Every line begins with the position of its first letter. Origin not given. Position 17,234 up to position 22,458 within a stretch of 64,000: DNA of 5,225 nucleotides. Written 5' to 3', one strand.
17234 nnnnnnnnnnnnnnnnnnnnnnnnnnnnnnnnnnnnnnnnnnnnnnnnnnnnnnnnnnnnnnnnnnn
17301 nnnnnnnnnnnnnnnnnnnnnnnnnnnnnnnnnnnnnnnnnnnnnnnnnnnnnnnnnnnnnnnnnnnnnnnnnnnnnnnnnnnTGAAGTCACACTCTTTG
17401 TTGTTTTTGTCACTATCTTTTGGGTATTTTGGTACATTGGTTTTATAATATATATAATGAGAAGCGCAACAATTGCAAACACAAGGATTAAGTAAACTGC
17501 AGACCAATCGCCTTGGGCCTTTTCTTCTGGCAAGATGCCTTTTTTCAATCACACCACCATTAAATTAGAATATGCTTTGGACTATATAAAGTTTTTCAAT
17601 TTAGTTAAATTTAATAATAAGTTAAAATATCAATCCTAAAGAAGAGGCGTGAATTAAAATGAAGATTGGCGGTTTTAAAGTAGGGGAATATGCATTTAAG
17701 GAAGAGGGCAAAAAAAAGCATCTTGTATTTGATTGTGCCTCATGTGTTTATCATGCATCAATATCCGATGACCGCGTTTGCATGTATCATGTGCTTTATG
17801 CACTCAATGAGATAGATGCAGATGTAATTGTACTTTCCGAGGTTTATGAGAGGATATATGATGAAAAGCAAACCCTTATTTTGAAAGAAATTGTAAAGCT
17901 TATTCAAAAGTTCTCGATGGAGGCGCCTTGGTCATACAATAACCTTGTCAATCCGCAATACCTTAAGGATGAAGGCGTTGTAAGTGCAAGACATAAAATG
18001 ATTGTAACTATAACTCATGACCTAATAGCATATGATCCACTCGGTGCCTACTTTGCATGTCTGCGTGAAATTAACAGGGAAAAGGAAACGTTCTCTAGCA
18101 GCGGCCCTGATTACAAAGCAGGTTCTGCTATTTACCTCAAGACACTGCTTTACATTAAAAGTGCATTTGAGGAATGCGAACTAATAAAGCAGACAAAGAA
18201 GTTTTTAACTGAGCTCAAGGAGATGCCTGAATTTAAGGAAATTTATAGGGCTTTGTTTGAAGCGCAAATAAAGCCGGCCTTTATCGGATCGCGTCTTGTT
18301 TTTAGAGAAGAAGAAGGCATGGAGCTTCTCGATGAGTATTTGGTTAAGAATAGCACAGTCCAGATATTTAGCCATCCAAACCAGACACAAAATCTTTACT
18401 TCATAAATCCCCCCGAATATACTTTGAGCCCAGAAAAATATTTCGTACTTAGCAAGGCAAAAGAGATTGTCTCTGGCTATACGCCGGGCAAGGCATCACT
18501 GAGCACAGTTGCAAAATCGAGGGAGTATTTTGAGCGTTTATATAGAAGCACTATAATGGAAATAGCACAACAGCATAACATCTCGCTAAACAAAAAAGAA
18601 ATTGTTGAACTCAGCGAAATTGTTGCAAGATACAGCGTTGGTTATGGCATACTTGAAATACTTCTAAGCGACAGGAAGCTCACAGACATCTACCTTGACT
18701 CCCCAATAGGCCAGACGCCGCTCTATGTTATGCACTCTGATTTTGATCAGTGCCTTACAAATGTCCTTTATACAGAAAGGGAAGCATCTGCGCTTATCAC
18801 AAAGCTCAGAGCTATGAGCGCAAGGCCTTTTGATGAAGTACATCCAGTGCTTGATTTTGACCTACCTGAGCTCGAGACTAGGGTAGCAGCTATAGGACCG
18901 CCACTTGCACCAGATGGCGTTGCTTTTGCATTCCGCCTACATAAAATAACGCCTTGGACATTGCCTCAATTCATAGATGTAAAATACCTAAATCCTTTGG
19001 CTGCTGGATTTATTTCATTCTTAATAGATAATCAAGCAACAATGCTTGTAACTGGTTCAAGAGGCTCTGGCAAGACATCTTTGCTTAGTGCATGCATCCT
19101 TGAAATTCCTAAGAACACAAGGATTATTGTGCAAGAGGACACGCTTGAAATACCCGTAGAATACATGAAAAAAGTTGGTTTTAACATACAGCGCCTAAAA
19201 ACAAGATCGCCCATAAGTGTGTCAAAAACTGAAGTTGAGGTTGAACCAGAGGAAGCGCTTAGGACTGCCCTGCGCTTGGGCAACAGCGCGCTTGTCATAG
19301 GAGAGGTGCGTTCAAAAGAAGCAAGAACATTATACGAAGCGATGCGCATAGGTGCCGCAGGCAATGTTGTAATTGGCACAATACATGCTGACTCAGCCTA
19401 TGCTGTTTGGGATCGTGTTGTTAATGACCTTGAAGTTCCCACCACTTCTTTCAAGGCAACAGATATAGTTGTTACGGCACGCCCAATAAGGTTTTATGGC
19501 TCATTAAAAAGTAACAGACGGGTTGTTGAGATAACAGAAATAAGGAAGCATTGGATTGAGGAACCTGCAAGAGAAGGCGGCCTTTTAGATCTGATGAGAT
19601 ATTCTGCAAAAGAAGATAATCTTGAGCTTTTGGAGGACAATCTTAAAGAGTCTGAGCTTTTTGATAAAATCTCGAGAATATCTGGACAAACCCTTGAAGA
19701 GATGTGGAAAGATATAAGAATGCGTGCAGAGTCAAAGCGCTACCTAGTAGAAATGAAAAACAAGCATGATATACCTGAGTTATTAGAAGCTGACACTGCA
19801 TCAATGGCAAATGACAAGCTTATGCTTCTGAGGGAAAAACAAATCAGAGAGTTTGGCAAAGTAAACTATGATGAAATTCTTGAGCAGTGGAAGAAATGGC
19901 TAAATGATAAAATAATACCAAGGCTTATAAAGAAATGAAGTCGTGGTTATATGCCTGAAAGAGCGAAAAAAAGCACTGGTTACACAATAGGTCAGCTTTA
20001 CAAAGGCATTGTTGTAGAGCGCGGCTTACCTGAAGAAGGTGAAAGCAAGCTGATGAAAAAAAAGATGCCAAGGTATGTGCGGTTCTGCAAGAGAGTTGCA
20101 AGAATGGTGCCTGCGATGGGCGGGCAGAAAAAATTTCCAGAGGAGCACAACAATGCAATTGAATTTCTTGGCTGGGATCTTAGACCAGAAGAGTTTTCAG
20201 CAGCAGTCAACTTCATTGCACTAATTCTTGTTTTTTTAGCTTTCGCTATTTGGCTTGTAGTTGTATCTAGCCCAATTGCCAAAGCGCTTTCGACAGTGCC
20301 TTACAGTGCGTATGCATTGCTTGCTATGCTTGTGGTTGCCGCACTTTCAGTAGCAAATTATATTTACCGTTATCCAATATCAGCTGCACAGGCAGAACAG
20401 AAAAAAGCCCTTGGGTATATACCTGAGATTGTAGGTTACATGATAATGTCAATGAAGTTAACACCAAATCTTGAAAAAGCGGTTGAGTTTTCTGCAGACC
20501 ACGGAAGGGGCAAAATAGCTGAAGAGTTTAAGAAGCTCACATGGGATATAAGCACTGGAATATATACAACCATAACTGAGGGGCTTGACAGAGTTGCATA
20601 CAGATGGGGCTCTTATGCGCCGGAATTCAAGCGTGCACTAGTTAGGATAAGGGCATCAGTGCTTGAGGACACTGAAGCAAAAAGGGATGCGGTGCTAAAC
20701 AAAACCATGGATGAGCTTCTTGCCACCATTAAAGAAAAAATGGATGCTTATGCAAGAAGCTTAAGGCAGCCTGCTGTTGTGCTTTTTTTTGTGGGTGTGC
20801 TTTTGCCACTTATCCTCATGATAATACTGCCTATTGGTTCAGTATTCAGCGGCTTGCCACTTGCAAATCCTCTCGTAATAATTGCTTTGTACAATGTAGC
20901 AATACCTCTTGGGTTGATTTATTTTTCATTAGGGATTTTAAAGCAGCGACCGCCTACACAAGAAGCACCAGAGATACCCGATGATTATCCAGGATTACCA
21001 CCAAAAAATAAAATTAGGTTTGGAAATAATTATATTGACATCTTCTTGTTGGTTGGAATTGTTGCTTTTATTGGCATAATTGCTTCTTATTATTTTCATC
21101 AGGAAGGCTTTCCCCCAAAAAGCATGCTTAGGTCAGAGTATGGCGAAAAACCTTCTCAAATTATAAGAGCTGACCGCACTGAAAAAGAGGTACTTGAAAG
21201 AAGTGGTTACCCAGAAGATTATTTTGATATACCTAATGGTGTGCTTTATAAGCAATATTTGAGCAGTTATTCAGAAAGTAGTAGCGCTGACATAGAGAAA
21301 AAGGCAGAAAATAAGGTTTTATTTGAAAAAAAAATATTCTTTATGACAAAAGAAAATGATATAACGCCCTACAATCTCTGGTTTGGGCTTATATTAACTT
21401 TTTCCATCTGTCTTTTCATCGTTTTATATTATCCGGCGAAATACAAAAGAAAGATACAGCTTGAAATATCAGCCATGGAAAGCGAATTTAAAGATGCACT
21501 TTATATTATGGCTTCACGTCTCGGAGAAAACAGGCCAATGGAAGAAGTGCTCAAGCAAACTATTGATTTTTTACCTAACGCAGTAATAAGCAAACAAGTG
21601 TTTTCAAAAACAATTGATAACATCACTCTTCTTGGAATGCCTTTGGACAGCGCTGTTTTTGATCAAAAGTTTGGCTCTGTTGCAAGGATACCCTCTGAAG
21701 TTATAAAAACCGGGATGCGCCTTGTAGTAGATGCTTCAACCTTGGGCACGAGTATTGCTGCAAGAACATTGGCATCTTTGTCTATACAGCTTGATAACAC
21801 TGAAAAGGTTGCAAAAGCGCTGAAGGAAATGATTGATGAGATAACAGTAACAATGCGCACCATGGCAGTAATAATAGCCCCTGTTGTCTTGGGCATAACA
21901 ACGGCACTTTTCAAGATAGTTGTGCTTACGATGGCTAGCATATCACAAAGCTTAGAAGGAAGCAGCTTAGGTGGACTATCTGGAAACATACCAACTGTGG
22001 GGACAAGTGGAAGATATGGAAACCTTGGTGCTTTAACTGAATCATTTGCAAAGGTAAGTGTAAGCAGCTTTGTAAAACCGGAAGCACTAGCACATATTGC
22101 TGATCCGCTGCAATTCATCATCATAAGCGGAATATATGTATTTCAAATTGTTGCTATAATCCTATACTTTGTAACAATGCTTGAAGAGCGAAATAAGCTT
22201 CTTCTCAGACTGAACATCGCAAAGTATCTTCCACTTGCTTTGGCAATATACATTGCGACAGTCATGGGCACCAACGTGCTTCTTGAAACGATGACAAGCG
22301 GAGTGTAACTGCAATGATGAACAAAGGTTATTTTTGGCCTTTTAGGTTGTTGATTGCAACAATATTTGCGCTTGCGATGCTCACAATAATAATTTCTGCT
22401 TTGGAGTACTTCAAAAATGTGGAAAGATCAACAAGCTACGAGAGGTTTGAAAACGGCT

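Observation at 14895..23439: Compact archaeal type IV pilus module: four divergent pilin-like genes, ATPase, platform and two more pilins. Leaders share an 'EKAQ' motif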

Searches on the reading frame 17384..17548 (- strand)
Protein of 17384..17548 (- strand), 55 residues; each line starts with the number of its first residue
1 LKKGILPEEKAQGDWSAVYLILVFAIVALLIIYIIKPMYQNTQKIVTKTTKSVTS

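Call 38: search_protein_families(library=pfam, proteins=[window:17384-17548:-], max_evalue=1)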
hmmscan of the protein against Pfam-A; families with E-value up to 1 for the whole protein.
window:17384-17548:- (55 aa): 4 families
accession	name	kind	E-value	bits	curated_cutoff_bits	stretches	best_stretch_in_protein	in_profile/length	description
PF01708.21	Gemini_mov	-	0.028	14.6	25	1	10-35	29-54/92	Geminivirus putative movement protein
PF02706.20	Wzz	-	0.052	14.3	25.5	1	18-51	20-53/91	Chain length determinant protein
PF12669.12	FeoB_associated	-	0.13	12.9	27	1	21-41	3-23/44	FeoB-associated Cys-rich membrane protein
PF11027.13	DUF2615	-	0.19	12.3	23.4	1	8-50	45-86/104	Protein of unknown function (DUF2615)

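Call 40: find_homologous_proteins(query=window:17384-17548:-, max_evalue=0.01)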
Query window:17384-17548:- (55 aa): 5 proteins with E <= 0.01 among 6 candidates.
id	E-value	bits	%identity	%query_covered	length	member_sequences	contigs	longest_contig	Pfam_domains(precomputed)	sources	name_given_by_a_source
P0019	7.4e-27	108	100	100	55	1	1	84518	-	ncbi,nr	ncbi:MAG: hypothetical protein N3F05_04425 [Candidatus Diapherotrites archaeon]|nr:hypothetical prot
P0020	4.8e-21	90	85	100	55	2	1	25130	-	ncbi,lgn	ncbi:MAG: hypothetical protein QW400_02710 [Candidatus Diapherotrites archaeon]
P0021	9.4e-11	58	58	100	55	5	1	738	-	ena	-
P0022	7.8e-10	55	57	93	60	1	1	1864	-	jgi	-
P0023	2.9e-9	54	51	100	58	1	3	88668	-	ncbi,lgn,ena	-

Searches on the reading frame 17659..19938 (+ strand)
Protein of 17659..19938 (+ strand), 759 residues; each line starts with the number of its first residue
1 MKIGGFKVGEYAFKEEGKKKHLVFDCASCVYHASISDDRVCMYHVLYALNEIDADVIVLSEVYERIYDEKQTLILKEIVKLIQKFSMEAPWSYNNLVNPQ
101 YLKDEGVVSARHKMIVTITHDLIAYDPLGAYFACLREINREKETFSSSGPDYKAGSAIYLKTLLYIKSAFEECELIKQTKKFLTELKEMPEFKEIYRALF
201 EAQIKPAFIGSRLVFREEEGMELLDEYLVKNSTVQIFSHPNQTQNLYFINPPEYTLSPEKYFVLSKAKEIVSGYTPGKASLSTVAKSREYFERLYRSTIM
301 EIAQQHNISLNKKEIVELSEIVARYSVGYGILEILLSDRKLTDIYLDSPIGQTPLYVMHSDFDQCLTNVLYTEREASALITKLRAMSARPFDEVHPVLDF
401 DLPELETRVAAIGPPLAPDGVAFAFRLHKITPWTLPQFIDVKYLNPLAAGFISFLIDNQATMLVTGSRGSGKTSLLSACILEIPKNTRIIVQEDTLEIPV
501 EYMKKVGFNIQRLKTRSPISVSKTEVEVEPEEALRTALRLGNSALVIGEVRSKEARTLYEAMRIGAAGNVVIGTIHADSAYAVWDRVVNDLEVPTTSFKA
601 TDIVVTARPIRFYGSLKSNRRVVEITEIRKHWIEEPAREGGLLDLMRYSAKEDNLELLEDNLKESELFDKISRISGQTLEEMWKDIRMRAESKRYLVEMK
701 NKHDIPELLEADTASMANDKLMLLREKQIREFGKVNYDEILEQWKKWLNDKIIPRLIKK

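Call 3: search_protein_families(library=pfam, proteins=[window:17659-19938:+], max_evalue=1)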
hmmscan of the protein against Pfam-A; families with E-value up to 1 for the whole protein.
window:17659-19938:+ (759 aa): 12 families
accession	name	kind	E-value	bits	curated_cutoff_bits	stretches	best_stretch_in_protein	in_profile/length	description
PF00437.27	T2SSE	-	1.8e-20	73.3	24.9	1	363-607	43-274/370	Type II/IV secretion system protein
PF13191.12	AAA_16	-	0.011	16.7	32.6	1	461-498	26-63/167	AAA ATPase domain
PF12775.13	AAA_7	-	0.011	15.7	25.8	1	451-487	25-61/181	P-loop containing dynein motor region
PF00005.33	ABC_tran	-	0.018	16.1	25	1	452-534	4-89/137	ABC transporter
PF13555.12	AAA_29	-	0.019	15.1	27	1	456-479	19-42/61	P-loop containing region of AAA domain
PF02492.25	cobW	-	0.051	13.6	20.7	1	461-493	2-36/180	CobW/HypB/UreG, nucleotide-binding domain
PF13401.12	AAA_22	-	0.095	13.5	27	1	458-549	4-92/130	AAA domain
PF13173.12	AAA_14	-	0.099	13.1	27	1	461-486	4-31/129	AAA domain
PF06745.19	ATPase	-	0.12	12.2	26.6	1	458-527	18-91/231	KaiC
PF03266.21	NTPase_1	-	0.14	12.5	23.9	1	462-525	2-64/168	NTPase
PF20703.3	nSTAND1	-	0.16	12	27.1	1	457-484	31-58/379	Novel STAND NTPase 1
PF06414.18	Zeta_toxin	-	0.17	11.8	22.3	1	461-496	18-54/199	Zeta toxin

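Call 4: search_protein_families(library=ncbifam, proteins=[window:17659-19938:+], max_evalue=1)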
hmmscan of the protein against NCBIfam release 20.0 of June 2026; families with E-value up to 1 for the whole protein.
window:17659-19938:+ (759 aa): 22 families
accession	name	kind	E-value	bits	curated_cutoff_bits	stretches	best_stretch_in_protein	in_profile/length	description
NF058587.1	archaellum_moto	equivalog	2.1e-38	132.4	550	1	295-699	113-502/527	archaellum flagellar ATPase motor FlaI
TIGR03819.1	heli_sec_ATPase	hypoth_equivalog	2.5e-38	132.1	373.15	1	302-587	25-297/340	TadA family conjugal transfer-associated ATPase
TIGR02788.1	VirB11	equivalog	5.6e-24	84.7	249.95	2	449-589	134-264/308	P-type DNA transfer ATPase VirB11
TIGR02782.1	TrbB_P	equivalog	8.9e-24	84.3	304.55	1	335-629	17-294/303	P-type conjugative transfer ATPase TrbB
NF053672.1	bindosome_BasE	exception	1.4e-18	66.9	1000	1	219-631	36-433/512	bindosome assembly system ATPase subunit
NF010469.0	PRK13894.1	subfamily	5.3e-18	65.4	508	1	337-592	32-269/320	conjugal transfer ATPase TrbB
NF010407.0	PRK13833.1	subfamily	1.8e-13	50.6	499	1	387-587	73-259/323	conjugal transfer protein TrbB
NF041000.1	ATPase_ComGA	equivalog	2.1e-13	49.9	300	1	457-606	126-260/267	competence type IV pilus ATPase ComGA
TIGR01420.1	pilT_fam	subfamily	2.9e-13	49.8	319.1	1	452-589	115-241/343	PilT/PilU family type 4a pilus ATPase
NF010475.0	PRK13900.1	equivalog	7.3e-11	41.7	389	1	450-581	151-273/333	type IV secretion system ATPase VirB11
NF010425.0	PRK13851.1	equivalog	2.6e-10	39.7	461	1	450-580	153-273/344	type IV secretion system protein VirB11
NF007755.0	PRK10436.1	equivalog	5.7e-10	38.4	617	1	451-596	211-340/465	type II secretion system protein GspE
TIGR02533.1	type_II_gspE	equivalog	2.4e-09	36.4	630.25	1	458-588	242-357/486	type II secretion system ATPase GspE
NF053534.1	T4PilAsmATPsTfpB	equivalog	6.8e-08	31.3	850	1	458-607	335-468/584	type IV pilus assembly ATPase TfpB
TIGR02525.1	plasmid_TraJ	equivalog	2.1e-07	30.2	368.3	1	455-590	145-272/372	plasmid transfer ATPase TraJ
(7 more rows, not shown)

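Call 8: find_encoding_contigs(protein=window:17659-19938:+, flank=10000, max_places=6)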
Protein window:17659-19938:+ (759 aa): no gene with exactly this product is on record in the collection.

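Call 9: find_related_loci(query=window:17659-19938:+, collection=genome_contigs, flank=10000)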
Query window:17659-19938:+ (759 aa) in genome_contigs; peptide patterns used: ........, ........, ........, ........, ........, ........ (x = any residue, [..] = any of these).
373 stretches matched a pattern; 8 encode a relative of the query (tblastn E <= 1e-3); 8 distinct loci.
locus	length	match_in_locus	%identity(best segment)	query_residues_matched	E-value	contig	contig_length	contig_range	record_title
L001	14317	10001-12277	97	1-759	0e+0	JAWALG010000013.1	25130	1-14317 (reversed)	MAG: Candidatus Iainarchaeum archaeon isolate SRBZ-1_202007_bins_46 SRBZ-1_202007_bins_46_scaffold_13, whole genome shot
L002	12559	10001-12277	91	1-759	0e+0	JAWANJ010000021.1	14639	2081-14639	MAG: Candidatus Iainarchaeum archaeon isolate SRBZ-2_201901_bins_199 SRBZ-2_201901_bins_199_scaffold_21, whole genome sh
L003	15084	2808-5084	85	1-759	0e+0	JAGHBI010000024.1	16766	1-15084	MAG: Candidatus Iainarchaeum archaeon isolate AUK252 PB_MBMC_206_c_000000000014, whole genome shotgun sequence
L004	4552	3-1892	70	127-756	0e+0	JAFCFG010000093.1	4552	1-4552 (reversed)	MAG: Candidatus Iainarchaeum archaeon isolate Meg22_1416_Bin_183 Meg22_1416_Bin_183_scaffold_48858, whole genome shotgun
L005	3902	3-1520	78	253-758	0e+0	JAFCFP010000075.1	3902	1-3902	MAG: Candidatus Iainarchaeum archaeon isolate Meg22_1618_Bin_64 Meg22_1618_Bin_64_scaffold_40900, whole genome shotgun s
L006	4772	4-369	66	638-759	5e-44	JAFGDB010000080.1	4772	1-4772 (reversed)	MAG: Candidatus Iainarchaeum archaeon isolate Zod_Metabat.1151 k87_9278746, whole genome shotgun sequence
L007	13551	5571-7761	31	452-611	4e-10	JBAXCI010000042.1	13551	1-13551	MAG: Verrucomicrobiota bacterium isolate ELA189 MAG189_42, whole genome shotgun sequence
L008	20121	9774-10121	34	463-594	1e-8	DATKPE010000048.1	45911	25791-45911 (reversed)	MAG TPA_asm: Bacteroidota bacterium isolate SMAG_U14783 k141_2892764, whole genome shotgun sequence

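Call 45: search_solved_structures(query=window:17659-19938:+, max_evalue=0.00001)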
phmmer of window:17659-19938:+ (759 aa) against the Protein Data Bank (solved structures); distinct sequences matched with E-value up to 0.00001: 13.
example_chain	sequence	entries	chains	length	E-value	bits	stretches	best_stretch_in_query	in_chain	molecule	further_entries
2oap_1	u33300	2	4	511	3.5e-29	105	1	220-697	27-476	Type II secretion system protein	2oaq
8rkd_E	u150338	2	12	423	4.5e-23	84.8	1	296-591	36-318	Pilus assembly ATPase CpaF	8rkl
8rjf_A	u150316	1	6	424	4.5e-23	84.8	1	296-591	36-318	Pilus assembly ATPase CpaF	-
9e24_A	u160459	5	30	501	7.2e-23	84.2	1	296-591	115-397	CpaF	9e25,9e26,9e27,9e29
4ii7_A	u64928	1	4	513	1.8e-21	79.6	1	291-653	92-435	FlaI ATPase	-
4ihq_A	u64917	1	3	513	1.2e-20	76.8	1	291-653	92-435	FlaI ATPase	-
3jvu_A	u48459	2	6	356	3.2e-07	32.4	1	460-590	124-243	Twitching mobility protein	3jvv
2eyu_A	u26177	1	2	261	8.3e-07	31.1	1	460-589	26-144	twitching motility protein PilT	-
1g6o_A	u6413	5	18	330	8.6e-07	31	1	451-589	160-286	CAG-ALPHA | virB11 homolog | Cag-alfa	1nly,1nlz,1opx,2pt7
6bge_A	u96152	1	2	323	8.7e-07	31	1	452-589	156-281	VirB11-like protein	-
2gsz_A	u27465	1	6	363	1.2e-06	30.6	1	460-589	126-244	twitching motility protein PilT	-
2ewv_A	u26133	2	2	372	1.2e-06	30.5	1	460-589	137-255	twitching motility protein PilT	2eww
5zfr_A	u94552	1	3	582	6.9e-06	28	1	460-608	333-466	Type IV pilus biogenesis ATPase PilB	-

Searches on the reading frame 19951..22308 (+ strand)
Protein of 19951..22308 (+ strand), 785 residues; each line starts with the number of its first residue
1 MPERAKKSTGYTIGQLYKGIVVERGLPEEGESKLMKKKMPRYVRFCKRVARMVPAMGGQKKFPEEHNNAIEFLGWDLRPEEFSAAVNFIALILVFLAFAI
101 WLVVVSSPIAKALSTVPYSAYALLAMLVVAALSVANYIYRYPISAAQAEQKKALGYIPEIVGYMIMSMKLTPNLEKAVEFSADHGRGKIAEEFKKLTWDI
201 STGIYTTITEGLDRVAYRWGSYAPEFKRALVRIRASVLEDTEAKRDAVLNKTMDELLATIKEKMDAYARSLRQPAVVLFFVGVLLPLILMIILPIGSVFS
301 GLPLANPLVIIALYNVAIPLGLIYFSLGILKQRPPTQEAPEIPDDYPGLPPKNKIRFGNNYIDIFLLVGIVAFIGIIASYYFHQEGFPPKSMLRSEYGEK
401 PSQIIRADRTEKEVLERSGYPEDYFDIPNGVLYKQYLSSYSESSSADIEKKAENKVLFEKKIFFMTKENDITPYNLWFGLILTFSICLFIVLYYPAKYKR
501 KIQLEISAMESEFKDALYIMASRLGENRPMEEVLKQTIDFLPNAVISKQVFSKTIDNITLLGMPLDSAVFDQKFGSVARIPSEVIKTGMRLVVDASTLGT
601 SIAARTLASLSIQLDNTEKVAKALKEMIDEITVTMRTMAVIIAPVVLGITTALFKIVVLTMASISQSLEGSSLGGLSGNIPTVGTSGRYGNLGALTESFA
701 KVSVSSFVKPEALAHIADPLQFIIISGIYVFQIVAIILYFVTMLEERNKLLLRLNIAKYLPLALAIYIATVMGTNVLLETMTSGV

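Call 3: search_protein_families(library=pfam, proteins=[window:19951-22308:+], max_evalue=1)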
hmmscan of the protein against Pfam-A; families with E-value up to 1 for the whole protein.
window:19951-22308:+ (785 aa): 2 families
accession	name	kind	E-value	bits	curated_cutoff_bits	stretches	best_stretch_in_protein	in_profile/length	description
PF00482.28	T2SSF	-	1.7e-05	25.2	25.2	1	172-294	13-125/125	Type II secretion system (T2SS), protein F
PF17665.6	DUF5527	-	0.14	12.3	28.5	1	708-743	29-63/139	Family of unknown function (DUF5527)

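Call 4: search_protein_families(library=ncbifam, proteins=[window:19951-22308:+], max_evalue=1)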
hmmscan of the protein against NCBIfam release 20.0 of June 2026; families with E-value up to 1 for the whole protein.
window:19951-22308:+ (785 aa): 0 families

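Call 46: search_solved_structures(query=window:19951-22308:+, max_evalue=0.1)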
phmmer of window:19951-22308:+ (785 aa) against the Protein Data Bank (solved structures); distinct sequences matched with E-value up to 0.1: 0.
